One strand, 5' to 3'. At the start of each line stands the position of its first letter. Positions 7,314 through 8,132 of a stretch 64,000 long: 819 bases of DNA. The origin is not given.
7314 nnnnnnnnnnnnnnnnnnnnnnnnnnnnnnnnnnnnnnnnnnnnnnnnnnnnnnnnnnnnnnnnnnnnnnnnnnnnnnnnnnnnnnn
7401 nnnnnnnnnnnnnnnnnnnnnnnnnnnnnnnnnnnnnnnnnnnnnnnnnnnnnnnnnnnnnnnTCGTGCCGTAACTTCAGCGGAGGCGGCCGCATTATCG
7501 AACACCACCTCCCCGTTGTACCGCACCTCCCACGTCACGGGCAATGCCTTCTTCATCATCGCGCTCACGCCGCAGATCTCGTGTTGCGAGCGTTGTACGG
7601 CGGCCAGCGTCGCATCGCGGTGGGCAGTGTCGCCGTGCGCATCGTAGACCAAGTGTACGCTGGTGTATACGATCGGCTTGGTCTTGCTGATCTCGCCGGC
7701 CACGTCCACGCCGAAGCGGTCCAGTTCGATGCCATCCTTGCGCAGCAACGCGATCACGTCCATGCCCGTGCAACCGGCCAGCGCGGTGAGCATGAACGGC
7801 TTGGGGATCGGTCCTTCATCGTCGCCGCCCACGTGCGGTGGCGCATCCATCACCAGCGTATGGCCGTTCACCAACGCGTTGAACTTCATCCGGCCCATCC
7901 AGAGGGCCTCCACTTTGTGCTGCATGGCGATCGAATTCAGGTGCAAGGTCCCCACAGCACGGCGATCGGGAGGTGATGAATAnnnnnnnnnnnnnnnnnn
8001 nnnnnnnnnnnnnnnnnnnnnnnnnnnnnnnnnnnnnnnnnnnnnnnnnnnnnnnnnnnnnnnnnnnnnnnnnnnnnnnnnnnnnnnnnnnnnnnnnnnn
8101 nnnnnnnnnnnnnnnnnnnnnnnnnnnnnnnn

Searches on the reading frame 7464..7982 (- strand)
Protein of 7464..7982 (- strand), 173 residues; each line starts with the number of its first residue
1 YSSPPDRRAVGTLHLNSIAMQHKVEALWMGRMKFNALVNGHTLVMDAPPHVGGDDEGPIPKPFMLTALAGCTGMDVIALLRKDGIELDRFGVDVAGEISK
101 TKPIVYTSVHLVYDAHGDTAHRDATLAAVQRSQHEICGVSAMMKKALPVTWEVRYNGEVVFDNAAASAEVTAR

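Call 74: search_protein_families(library=pfam, proteins=[window:7464-7982:-], max_evalue=0.001)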
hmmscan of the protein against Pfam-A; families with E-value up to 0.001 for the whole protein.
window:7464-7982:- (173 aa): 1 family
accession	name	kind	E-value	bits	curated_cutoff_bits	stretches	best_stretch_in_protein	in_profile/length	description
PF02566.24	OsmC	-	3.4e-14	53.5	27.5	1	53-152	1-100/100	OsmC-like protein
